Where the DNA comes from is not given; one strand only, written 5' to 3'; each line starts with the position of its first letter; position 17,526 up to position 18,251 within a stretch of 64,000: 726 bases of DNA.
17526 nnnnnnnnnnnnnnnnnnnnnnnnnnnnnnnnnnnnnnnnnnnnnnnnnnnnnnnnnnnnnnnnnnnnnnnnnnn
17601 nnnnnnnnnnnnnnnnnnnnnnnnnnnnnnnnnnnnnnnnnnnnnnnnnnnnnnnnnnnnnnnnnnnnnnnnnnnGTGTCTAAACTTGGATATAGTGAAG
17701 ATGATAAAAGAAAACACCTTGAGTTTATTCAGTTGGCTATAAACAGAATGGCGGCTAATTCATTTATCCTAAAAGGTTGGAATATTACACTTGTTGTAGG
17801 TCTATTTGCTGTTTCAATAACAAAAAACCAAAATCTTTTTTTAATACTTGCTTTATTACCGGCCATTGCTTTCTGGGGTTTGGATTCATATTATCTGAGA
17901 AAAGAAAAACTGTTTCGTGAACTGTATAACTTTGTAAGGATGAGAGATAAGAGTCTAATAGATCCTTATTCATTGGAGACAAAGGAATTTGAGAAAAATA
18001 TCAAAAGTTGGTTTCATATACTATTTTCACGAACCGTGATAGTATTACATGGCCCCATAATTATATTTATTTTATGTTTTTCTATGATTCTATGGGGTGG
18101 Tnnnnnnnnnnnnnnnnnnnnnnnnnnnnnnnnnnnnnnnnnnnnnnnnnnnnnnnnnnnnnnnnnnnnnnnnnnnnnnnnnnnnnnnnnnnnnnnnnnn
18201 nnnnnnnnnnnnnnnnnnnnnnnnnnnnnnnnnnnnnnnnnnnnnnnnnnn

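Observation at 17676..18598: Translationally coupled small 2-3 TM protein + ThsB-like TIR (DUF1863) protein: candidate minimal Thoeris-like or novel TIR-membrane effector defence pair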

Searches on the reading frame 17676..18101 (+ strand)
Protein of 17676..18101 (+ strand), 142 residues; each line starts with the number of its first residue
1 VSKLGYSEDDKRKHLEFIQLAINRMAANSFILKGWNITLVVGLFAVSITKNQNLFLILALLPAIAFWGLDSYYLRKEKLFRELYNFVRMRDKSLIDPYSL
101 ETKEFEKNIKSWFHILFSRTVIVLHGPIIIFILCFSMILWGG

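Call 6: search_protein_families(library=pfam, proteins=[window:17676-18101:+], max_evalue=1)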
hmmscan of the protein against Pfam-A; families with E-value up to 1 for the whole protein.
window:17676-18101:+ (142 aa): 1 family
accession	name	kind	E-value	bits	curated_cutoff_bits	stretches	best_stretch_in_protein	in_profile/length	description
PF05969.16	PSII_Ycf12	-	0.038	14.4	24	1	121-134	14-27/33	Photosystem II complex subunit Ycf12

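Call 7: search_protein_families(library=padloc, proteins=[window:17676-18101:+], max_evalue=1)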
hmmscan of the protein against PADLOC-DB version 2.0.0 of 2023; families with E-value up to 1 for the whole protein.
window:17676-18101:+ (142 aa): 4 families
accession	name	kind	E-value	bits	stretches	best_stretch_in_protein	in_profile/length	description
PDLC04686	PDC-M50A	-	4.9e-44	147.8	1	9-138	3-131/134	-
PDLC04685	PDC-M50A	-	8.6e-33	111.4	1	9-137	3-127/130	-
PDLC04684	PDC-M50A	-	2.8e-21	74.6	1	15-139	18-140/159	-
PDLC04687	PDC-M50A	-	6.4e-21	72.9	1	11-136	12-137/144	-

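Call 8: search_protein_families(library=ncbifam, proteins=[window:17676-18101:+], max_evalue=1)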
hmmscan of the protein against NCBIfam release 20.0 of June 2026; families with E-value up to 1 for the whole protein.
window:17676-18101:+ (142 aa): 1 family
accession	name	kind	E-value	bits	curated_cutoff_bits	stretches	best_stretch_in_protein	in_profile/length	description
NF010239.1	PRK13686.1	equivalog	0.019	14.8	34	1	120-135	16-31/36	photosystem II reaction center protein Ycf12/Psb30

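Call 11: find_homologous_proteins(query=window:17676-18101:+)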
Query window:17676-18101:+ (142 aa): 135 proteins with E <= 0.001 among 147 candidates; the best 120 are listed.
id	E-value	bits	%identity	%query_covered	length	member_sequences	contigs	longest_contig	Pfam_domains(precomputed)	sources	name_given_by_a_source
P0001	4.5e-88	310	100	100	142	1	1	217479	-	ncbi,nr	ncbi:MAG: hypothetical protein JW716_03885 [Candidatus Aenigmarchaeota archaeon]|nr:hypothetical pro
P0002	4.3e-52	194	62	98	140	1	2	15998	-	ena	-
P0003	4.7e-52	193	61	98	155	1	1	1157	-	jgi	jgi:hypothetical protein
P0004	7.8e-52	193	62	98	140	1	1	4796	-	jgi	-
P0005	1.1e-51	192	61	98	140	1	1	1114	-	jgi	-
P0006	1.3e-51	192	60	98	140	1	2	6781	-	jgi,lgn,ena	-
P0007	1.4e-51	192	64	87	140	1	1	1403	-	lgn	-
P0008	1.7e-51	192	60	98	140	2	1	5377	-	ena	-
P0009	2.5e-51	191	61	98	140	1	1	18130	-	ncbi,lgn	-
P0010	2.5e-51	191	60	98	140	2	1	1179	-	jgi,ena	-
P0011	2.8e-51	191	60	98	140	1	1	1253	-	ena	-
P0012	2.8e-51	191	60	98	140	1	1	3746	-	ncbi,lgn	-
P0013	3.3e-51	191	60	98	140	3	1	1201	-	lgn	-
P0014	3.5e-51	191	61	98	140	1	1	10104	-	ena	-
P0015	4.8e-51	190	60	98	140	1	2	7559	-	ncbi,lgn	-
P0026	1.6e-50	189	60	98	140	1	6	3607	-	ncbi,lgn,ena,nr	ncbi:hypothetical protein HYT23_05175 [Candidatus Pacearchaeota archaeon]|nr:hypothetical protein [C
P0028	1.8e-50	188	65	91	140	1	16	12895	-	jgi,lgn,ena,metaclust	metaclust:\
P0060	6.9e-47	177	59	98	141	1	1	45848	-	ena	-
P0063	9.1e-42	160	55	86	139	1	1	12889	-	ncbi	ncbi:MAG: hypothetical protein AB1668_04545 [Nanoarchaeota archaeon]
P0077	2.1e-36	143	53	85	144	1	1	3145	-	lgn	-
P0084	7.6e-32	128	46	93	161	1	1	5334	-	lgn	-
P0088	1.8e-30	124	47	92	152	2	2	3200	-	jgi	jgi:hypothetical protein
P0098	7.2e-29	118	51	85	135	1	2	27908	-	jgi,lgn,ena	-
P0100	7.7e-29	118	48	92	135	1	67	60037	-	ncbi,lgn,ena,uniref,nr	ncbi:hypothetical protein [Thomasclavelia cocleata]|uniref:hypothetical protein n=1 Tax=Thomasclavel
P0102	2.0e-28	117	49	81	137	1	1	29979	-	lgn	-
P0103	2.1e-28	117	44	97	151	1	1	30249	-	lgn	-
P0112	1.2e-26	111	44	91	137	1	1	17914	-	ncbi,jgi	-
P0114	2.3e-26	110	41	94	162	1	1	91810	-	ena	-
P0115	2.3e-26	110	47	87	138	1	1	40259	-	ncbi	-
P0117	3.3e-25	106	46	87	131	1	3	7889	-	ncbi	-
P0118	4.2e-25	106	45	87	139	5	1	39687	-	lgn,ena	-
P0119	4.4e-25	106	46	82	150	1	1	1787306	-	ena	-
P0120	6.8e-25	105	42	89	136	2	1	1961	-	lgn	-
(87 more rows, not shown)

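Call 13: find_related_loci(query=A1, collection=genome_contigs, flank=6000)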
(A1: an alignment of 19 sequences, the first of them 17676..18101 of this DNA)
Query A1 (142 aa) in genome_contigs; peptide patterns used: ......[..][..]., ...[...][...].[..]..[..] (x = any residue, [..] = any of these).
600 stretches matched a pattern (row limit reached: there are more); 545 encode a relative of the query (tblastn E <= 1e-3); the best 80 are kept; 80 distinct loci.
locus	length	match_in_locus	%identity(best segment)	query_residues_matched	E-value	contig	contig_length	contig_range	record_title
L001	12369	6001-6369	63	4-126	1e-50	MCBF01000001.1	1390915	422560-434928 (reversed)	MAG: Candidatus Altiarchaeales archaeon IMC4 isolate IMC4_SM1 MSIBFv1_B, whole genome shotgun sequence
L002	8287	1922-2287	55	1-122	1e-43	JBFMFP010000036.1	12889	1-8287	MAG: Nanoarchaeota archaeon isolate MAG274 MAG274_37, whole genome shotgun sequence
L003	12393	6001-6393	50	9-139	2e-38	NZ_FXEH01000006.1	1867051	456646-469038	Thalassobacillus devorans strain Marseille-P394, whole genome shotgun sequence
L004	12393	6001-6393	46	9-140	2e-36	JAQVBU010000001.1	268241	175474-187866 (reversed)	MAG: Alphaproteobacteria bacterium isolate STD2_72 NODE_50_length_268241_cov_12.185858_Sandtown_D2, whole genome shotgun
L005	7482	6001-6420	45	3-138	5e-36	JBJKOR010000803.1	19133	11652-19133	MAG: Anaerolineales bacterium isolate Bin_10 S1Ck127_3141913_flag_1_multi_7.0000_len_19133, whole genome shotgun sequenc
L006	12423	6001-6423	46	7-142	6e-36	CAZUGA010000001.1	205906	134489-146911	MAG TPA_asm: uncultured Methylococcaceae bacterium isolate binchicken_co46_509 genome assembly, contig: NODE_59_length_2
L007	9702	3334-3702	48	9-132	5e-35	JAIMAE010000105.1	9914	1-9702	MAG: Bacillota bacterium isolate HOT.CON.99 NODE_5984_length_9914_cov_133.964623, whole genome shotgun sequence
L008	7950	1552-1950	46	1-133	1e-34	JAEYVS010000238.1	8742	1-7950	MAG: Bacteroidetes bacterium isolate OH_CBlB_226 k127_3333749, whole genome shotgun sequence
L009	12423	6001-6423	48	6-142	8e-35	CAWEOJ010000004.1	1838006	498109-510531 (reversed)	MAG: uncultured Acidobacteriota bacterium isolate MFD02248.bin.1.112 genome assembly, contig: contig_14778, whole genome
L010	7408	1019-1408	45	9-139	7e-35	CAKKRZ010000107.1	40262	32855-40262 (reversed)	Acidiferrobacterales bacterium isolate Hainich-H52-bin118-1 genome assembly, contig: H52-bin118_1_Hain_H52_02um_R3_476_l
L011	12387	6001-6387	46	9-138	3e-34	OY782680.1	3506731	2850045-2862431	MAG: Aliishimia sp. isolate 63f2f763-dbc6-40f9-b46a-ede5a66909dd genome assembly, chromosome: 1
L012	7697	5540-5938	43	5-138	3e-34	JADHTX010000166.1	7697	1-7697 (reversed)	MAG: Methylobacter sp. isolate BS150m-G31 BS-150m-C9078, whole genome shotgun sequence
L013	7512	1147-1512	47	9-133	6e-34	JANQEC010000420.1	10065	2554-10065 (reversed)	MAG: Cyclobacteriaceae bacterium isolate PL23a_bin.113 k99_5540972, whole genome shotgun sequence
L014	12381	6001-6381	49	7-134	4e-34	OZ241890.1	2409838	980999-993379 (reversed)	MAG: Gammaproteobacteria bacterium isolate 12a402bf-abf4-446e-85c7-15a67474018c genome assembly, chromosome: 1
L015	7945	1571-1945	44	9-134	5e-34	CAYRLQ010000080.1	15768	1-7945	MAG TPA_asm: uncultured Nitrospiraceae bacterium isolate binchicken_co100_346 genome assembly, contig: NODE_5877_length_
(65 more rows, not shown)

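Call 32: predict_structure(alignment_id=A1)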
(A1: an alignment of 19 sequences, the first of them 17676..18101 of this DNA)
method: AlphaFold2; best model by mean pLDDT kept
length: 142 residues; sequences in the alignment: 19
mean_pLDDT: 94.0   pTM: 0.83
mean pLDDT of the five models: 94.0, 93.5, 92.6, 92.3, 91.7
residues with pLDDT >= 90: 130; 70-90: 7; 50-70: 3; < 50: 2
segments of 3 or more residues with pLDDT < 50: none
pLDDT, mean of each block of 10 residues (from residue 1): 77 97 97 96 96 94 97 97 97 92 96 96 95 92 75
secondary structure, 60 per line:
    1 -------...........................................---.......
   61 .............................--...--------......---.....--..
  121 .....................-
elements in order: H8-50 H54-89 H103-108 H112-116 H119-141

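Call 34: search_protein_families(library=pfam, alignment_id=A1, max_evalue=10)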
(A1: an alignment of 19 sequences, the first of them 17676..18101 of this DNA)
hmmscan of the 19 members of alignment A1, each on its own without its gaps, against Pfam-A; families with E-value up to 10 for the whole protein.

A. member 1, window:17676-18101:+ (142 aa): 1 family
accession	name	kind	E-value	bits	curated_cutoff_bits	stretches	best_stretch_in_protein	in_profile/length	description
PF05969.16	PSII_Ycf12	-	0.038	14.4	24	1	121-134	14-27/33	Photosystem II complex subunit Ycf12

B. families by the number of members that match (of 19 scanned): 15 families
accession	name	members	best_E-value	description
PF11683.13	DUF3278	5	0.017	Protein of unknown function (DUF3278)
PF10028.14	DUF2270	2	0.00081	Predicted integral membrane protein (DUF2270)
PF08807.15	DUF1798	1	0.019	Bacterial domain of unknown function (DUF1798)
PF01452.22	Rota_NSP4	1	0.035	Rotavirus non structural protein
PF05969.16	PSII_Ycf12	1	0.038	Photosystem II complex subunit Ycf12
PF23113.1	MARCHF6_C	1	0.042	E3 ubiquitin-protein ligase MARCHF6-like, C-terminal domain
PF07344.16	Amastin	1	0.049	Amastin surface glycoprotein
PF15574.11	Imm48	1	0.065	Immunity protein 48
PF11022.13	ATP19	1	0.14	ATP synthase subunit K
PF14322.12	SusD-like_3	1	0.15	Starch-binding associating with outer membrane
PF11280.13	DUF3081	1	0.16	Protein of unknown function (DUF3081)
PF25290.1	CGLA_M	1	0.3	Lambda-carrageenase middle domain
PF05814.16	Ac76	1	0.53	Orf76 (Ac76)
PF13800.11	Sigma_reg_N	1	0.65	Sigma factor regulator N-terminal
PF16028.10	SLC3A2_N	1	9.2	Solute carrier family 3 member 2 N-terminus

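Call 35: find_homologous_proteins(query=A1, max_evalue=0.001)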
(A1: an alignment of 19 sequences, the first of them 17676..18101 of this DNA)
Query A1 (19 sequences) (142 aa, profile of the alignment): 7271 proteins with E <= 0.001 among 8000 candidates; the best 120 are listed.
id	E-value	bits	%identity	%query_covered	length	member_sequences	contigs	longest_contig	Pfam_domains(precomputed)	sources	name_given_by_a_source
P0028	1.5e-55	205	65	91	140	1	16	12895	-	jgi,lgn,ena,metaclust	metaclust:\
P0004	1.9e-55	204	62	98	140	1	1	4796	-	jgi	-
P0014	3.9e-55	203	61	98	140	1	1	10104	-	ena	-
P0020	4.0e-55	203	63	88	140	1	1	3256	-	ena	-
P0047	4.7e-55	203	64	91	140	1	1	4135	-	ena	-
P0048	6.5e-55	203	61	87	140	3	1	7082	-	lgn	-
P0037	8.4e-55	202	60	98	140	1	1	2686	-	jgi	-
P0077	1.1e-54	202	53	85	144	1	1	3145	-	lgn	-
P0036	1.2e-54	202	60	98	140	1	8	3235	-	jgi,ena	-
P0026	1.3e-54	202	60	98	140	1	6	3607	-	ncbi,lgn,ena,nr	ncbi:hypothetical protein HYT23_05175 [Candidatus Pacearchaeota archaeon]|nr:hypothetical protein [C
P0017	1.5e-54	201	63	87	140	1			-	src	-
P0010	1.7e-54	201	60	98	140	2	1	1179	-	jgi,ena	-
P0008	2.5e-54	201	60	98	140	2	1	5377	-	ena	-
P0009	2.5e-54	201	61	98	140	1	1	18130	-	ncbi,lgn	-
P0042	2.8e-54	201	60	98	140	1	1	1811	-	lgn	-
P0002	3.6e-54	200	62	98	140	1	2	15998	-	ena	-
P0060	3.2e-53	197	59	98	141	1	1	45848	-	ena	-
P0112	4.1e-53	197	44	91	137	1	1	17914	-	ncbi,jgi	-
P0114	7.2e-53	196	41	94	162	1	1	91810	-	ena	-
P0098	1.4e-52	195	51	85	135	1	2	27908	-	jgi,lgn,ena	-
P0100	1.4e-51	192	48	92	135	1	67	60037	-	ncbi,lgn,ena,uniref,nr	ncbi:hypothetical protein [Thomasclavelia cocleata]|uniref:hypothetical protein n=1 Tax=Thomasclavel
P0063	3.3e-51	191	55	86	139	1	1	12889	-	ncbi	ncbi:MAG: hypothetical protein AB1668_04545 [Nanoarchaeota archaeon]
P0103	5.6e-51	190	44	97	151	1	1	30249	-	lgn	-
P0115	6.8e-51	190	47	87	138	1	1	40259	-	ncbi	-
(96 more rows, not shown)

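Call 37: search_dna_similar(query=window:17676-18101:+, collection=plasmids, mode=protein, max_evalue=0.001, max_rows=30)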
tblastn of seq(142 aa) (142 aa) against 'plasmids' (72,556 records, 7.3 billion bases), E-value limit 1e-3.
Records with a match: 134; places in all: 135; records where one place covers at least 80% of the query: 101.
Best place of each record, by identity: <60% 134.
By first word of the organism name: Klebsiella 40; Escherichia 36; Campylobacter 10; Lactiplantibacillus 5; Priestia 3; Levilactobacillus 3; Enterobacter 3; Rhodococcus 2; Streptomyces 2; Shigella 2; and 25 more.
By predicted mobility (MOB-suite, as given by PLSDB): conjugative 81; non-mobilizable 34; mobilizable 19.
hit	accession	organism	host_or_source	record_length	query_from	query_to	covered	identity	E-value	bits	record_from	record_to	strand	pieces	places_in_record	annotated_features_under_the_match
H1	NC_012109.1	Desulforapulum autotrophicum HRM2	-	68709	9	138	92%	44.6%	4e-21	95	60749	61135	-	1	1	hypothetical protein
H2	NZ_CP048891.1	Priestia megaterium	culture,agricultural soil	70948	9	125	82%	47.5%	3e-21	96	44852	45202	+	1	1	hypothetical protein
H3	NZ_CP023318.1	Priestia megaterium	Plant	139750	9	138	92%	42.0%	3e-21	95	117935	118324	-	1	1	hypothetical protein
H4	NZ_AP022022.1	Klebsiella sp. WP3-S18-ESBL-05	-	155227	4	135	93%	40.6%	9e-21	94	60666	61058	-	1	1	hypothetical protein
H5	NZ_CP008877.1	Terribacillus goriensis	Cryptomeria japonica var. sinensis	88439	8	129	86%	43.9%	1e-20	93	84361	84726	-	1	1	hypothetical protein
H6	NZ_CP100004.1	Halorussus vallis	cell culture,saline soil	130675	7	142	96%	39.3%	4e-19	89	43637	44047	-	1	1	hypothetical protein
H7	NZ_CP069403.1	Priestia megaterium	Homo sapiens,Pure culture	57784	9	127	84%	44.2%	2e-22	99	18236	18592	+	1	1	hypothetical protein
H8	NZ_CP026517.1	Deinococcus sp. NW-56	whole organism,water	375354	9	138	92%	40.0%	1e-15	79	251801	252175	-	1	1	hypothetical protein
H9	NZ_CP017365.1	Lactiplantibacillus plantarum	cell culture,palm wine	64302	2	112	78%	45.7%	7e-14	74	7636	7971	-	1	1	hypothetical protein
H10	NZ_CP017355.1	Lactiplantibacillus plantarum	cell culture,raw sausage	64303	2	112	78%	45.7%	7e-14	74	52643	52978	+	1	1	hypothetical protein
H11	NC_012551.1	Levilactobacillus brevis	Korean-type pickle Kimchi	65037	2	112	78%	45.7%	7e-14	74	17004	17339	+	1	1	hypothetical protein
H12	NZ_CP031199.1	Levilactobacillus brevis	-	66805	2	112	78%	45.7%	7e-14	74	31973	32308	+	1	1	hypothetical protein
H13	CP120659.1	Lactiplantibacillus plantarum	whole organism,fermented mustard green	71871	2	101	70%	49.5%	2e-15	79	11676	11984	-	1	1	hypothetical protein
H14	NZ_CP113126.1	Levilactobacillus brevis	Single cell,fermented food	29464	2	101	70%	48.1%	2e-13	73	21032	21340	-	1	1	hypothetical protein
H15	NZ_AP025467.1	Vibrio chagasii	-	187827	5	139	95%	35.6%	2e-12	70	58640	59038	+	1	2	hypothetical protein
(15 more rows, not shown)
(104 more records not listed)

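Call 45: search_protein_families(library=pfam, proteins=[P0114, P0119, P0118, P0120, P0084, P0088, P0103, P0102], max_evalue=1)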
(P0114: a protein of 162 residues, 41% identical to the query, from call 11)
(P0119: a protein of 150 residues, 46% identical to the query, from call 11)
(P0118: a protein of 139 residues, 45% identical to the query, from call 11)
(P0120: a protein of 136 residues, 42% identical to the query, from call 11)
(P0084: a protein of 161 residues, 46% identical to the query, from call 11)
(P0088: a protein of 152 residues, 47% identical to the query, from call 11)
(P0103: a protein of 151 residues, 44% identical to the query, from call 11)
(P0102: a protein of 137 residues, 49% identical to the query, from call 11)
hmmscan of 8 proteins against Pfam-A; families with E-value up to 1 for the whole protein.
P0114 (162 aa): 1 family
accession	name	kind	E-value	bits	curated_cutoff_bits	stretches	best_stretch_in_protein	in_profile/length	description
PF11022.13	ATP19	-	0.14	12.9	27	1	122-152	19-50/67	ATP synthase subunit K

P0119 (150 aa): 3 families
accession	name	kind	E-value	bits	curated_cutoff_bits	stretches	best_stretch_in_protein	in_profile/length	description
PF23113.1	MARCHF6_C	-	0.042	14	28.8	1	97-132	87-122/180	E3 ubiquitin-protein ligase MARCHF6-like, C-terminal domain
PF11683.13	DUF3278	-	0.11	13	26.6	1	10-68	24-84/130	Protein of unknown function (DUF3278)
PF13800.11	Sigma_reg_N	-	0.65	10.7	26.3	0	101-135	2-36/91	Sigma factor regulator N-terminal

P0118 (139 aa): 1 family
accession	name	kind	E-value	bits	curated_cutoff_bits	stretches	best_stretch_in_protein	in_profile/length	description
PF11683.13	DUF3278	-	0.033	14.7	26.6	1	10-62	24-77/130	Protein of unknown function (DUF3278)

P0120 (136 aa): 0 families

P0084 (161 aa): 1 family
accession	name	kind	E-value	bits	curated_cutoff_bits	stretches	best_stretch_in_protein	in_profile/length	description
PF15574.11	Imm48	-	0.065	13.4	25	1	85-111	91-117/123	Immunity protein 48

P0088 (152 aa): 2 families
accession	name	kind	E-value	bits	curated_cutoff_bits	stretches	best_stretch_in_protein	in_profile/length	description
PF07344.16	Amastin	-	0.049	14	27.2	1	94-143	42-91/157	Amastin surface glycoprotein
PF25290.1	CGLA_M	-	0.3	10.7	27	1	39-101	95-157/370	Lambda-carrageenase middle domain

P0103 (151 aa): 0 families

P0102 (137 aa): 1 family
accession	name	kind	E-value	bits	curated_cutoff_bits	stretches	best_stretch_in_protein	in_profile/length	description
PF08807.15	DUF1798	-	0.019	15.6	25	1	78-106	11-39/108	Bacterial domain of unknown function (DUF1798)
